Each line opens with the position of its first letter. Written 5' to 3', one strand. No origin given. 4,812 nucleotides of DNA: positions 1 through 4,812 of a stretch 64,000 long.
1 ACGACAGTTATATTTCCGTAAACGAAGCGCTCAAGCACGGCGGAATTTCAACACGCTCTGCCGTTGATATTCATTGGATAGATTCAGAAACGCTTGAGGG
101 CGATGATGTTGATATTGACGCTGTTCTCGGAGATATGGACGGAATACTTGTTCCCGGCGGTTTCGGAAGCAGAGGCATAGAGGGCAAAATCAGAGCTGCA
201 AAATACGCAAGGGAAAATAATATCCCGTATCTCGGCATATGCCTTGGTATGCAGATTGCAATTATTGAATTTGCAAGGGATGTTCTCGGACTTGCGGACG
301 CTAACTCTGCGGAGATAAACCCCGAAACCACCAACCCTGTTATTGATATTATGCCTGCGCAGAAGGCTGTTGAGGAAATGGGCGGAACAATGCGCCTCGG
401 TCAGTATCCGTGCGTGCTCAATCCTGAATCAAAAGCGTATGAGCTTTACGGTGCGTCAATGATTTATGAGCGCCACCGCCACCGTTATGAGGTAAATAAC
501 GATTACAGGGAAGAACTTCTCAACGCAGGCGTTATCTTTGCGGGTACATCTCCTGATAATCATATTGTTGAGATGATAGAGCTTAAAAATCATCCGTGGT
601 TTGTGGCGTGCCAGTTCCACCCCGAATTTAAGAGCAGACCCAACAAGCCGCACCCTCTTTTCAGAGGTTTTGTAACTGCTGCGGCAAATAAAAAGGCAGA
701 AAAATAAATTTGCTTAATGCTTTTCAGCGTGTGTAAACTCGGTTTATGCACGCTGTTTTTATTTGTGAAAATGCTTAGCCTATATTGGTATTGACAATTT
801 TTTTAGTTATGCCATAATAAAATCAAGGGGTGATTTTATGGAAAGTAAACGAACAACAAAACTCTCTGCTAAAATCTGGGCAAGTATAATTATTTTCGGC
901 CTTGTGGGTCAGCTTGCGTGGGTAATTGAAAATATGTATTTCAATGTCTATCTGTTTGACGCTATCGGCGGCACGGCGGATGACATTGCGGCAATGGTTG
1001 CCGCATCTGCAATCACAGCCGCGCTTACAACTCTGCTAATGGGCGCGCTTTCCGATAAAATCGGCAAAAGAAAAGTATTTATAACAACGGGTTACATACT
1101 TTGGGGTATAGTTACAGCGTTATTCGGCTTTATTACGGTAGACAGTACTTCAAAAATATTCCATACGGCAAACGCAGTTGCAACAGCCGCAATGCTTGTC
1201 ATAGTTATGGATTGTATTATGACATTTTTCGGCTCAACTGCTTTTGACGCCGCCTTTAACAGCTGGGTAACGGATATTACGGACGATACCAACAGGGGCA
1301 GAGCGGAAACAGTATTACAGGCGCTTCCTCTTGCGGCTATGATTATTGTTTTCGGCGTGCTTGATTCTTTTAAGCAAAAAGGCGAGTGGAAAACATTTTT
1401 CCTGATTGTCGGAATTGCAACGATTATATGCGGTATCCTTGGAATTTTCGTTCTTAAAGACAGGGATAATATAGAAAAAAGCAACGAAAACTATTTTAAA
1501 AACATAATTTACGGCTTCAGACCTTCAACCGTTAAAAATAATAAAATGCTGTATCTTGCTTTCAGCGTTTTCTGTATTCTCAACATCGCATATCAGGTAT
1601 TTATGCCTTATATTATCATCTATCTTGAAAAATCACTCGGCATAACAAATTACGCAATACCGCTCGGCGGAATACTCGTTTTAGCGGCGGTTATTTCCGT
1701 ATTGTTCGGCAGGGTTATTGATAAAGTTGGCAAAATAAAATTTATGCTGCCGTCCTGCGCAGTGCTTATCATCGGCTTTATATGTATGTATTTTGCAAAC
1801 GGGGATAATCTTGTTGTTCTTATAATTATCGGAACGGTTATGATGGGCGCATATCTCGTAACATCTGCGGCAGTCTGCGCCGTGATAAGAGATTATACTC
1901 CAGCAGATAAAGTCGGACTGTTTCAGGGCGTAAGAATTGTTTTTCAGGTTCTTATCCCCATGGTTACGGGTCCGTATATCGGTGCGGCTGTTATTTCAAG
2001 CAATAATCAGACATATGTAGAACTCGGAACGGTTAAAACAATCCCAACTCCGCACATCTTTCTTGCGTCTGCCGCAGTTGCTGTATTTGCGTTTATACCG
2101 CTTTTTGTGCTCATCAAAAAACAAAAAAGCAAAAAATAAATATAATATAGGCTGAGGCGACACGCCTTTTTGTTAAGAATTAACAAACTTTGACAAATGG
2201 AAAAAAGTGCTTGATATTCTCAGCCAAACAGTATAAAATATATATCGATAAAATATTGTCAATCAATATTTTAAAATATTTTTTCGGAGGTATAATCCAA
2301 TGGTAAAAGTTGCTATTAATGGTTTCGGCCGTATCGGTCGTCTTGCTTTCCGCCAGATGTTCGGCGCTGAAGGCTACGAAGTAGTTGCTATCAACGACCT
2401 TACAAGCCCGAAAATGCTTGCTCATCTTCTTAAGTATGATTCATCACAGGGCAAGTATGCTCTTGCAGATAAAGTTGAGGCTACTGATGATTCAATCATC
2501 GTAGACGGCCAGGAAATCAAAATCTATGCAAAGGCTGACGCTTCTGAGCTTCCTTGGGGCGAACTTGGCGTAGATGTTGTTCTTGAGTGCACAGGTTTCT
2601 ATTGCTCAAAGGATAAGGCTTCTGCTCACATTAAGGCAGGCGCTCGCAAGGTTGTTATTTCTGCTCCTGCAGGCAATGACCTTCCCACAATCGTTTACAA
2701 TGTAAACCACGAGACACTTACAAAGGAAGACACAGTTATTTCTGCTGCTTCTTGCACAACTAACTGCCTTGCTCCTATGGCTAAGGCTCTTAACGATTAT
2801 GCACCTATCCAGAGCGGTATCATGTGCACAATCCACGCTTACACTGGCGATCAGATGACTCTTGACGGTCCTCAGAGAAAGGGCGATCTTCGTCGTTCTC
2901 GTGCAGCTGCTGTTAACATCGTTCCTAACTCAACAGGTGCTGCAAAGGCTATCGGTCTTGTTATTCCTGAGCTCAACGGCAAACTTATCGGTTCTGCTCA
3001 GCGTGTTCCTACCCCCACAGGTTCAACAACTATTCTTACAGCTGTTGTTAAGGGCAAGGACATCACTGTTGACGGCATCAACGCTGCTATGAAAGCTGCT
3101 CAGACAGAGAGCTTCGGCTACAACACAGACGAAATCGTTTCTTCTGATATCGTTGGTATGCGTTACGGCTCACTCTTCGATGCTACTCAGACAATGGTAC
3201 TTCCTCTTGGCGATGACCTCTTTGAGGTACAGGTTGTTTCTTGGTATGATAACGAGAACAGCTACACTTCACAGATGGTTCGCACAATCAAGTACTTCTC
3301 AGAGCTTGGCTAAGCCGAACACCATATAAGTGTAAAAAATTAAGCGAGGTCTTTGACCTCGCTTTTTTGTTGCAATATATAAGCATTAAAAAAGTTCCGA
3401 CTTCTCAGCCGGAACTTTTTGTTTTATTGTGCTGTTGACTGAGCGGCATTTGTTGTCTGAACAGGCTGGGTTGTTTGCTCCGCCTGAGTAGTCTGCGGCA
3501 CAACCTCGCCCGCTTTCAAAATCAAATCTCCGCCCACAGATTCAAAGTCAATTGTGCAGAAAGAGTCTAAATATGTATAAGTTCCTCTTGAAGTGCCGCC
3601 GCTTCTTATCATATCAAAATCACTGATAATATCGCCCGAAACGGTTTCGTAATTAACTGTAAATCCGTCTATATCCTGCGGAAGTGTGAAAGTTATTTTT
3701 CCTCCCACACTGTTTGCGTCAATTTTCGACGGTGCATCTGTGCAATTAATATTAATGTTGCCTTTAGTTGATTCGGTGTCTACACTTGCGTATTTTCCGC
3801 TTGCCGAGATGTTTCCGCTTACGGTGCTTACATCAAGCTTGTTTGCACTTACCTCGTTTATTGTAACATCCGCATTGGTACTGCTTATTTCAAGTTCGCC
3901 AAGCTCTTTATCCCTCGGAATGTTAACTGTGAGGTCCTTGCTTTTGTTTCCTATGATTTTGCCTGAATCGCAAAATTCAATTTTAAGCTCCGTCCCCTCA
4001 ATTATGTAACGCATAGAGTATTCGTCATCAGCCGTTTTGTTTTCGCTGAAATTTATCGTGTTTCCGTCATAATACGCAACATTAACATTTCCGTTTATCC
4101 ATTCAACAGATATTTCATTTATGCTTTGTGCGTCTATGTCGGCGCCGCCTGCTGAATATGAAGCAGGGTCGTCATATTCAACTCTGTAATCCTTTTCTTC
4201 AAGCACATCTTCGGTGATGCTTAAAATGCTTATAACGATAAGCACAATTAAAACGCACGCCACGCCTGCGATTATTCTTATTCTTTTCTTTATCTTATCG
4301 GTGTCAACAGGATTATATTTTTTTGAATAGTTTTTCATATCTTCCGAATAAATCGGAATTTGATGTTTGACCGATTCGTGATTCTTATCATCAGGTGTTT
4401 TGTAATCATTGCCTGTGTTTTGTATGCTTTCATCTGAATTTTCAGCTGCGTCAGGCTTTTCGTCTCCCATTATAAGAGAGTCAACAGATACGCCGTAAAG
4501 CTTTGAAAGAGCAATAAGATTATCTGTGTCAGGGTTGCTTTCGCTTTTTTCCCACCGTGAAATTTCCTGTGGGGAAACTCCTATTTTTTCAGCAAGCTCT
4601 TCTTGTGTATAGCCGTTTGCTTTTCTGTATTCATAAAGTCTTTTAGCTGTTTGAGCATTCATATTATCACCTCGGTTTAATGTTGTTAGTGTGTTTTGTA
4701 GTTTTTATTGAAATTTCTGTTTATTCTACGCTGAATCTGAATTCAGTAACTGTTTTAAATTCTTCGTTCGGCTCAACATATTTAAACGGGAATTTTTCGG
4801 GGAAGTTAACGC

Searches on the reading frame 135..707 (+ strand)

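Call 74: search_protein_families(library=pfam, proteins=[window:135-707:+], max_evalue=0.00001)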
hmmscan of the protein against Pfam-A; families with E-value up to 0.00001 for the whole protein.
window:135-707:+ (190 aa): 2 families
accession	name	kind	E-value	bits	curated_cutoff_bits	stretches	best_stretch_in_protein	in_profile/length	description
PF00117.34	GATase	-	1.6e-40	139.2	22.8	1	2-181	44-189/190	Glutamine amidotransferase class-I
PF07722.19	Peptidase_C26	-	2.3e-07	31.2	20.5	1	23-164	99-219/219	Peptidase C26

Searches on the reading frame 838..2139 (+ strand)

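Call 74: search_protein_families(library=pfam, proteins=[window:838-2139:+], max_evalue=0.00001)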
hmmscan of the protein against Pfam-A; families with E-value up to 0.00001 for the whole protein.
window:838-2139:+ (433 aa): 4 families
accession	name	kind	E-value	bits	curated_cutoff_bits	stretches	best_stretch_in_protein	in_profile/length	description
PF07690.21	MFS_1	-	1.3e-41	143.1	33.4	2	28-343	12-315/347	Major Facilitator Superfamily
PF00083.30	Sugar_tr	-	1.1e-07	31.6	22.3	0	21-206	262-438/452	Sugar (and other) transporter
PF12832.13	MFS_1_like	-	1.6e-07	31.1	25.2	1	34-386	21-362/373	MFS_1 like family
PF13347.12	MFS_2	-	7.6e-07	28.5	27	0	11-162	223-360/427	MFS/sugar transport protein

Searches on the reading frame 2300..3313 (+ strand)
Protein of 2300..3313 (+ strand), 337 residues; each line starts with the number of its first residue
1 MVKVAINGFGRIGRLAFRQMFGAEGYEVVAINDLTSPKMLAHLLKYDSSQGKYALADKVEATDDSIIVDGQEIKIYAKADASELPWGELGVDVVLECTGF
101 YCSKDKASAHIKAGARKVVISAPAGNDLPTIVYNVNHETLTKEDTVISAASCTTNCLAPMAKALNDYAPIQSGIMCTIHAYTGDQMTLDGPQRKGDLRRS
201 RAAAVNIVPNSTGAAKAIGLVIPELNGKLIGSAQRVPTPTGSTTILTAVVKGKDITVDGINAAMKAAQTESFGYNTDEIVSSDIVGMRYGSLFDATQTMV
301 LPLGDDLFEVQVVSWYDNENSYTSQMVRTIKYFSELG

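Call 74: search_protein_families(library=pfam, proteins=[window:2300-3313:+], max_evalue=0.00001)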
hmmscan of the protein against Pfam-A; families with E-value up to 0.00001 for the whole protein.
window:2300-3313:+ (337 aa): 2 families
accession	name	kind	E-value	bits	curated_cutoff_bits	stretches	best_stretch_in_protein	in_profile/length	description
PF02800.25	Gp_dh_C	-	3.5e-49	166.9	24.4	1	157-316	1-158/158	Glyceraldehyde 3-phosphate dehydrogenase, C-terminal domain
PF00044.30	Gp_dh_N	-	1e-36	125.7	31.7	1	2-103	1-100/101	Glyceraldehyde 3-phosphate dehydrogenase, NAD binding domain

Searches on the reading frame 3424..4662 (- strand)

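Call 74: search_protein_families(library=pfam, proteins=[window:3424-4662:-], max_evalue=0.00001)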
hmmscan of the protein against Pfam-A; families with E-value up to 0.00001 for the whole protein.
window:3424-4662:- (412 aa): 5 families
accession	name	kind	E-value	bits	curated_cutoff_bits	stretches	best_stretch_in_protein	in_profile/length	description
PF01381.28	HTH_3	-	1.2e-19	70.6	23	1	9-62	1-54/55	Helix-turn-helix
PF12844.13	HTH_19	-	3.5e-12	46.5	30.2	1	7-66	2-61/64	Helix-turn-helix domain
PF13349.12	DUF4097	-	5.8e-11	42.7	22.9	1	221-357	116-219/247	Toastrack DUF4097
PF13560.12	HTH_31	-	1.3e-09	38.7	27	1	8-61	5-59/64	Helix-turn-helix domain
PF07022.19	Phage_CI_repr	-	5.6e-06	27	22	0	18-70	12-64/65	Bacteriophage CI repressor helix-turn-helix domain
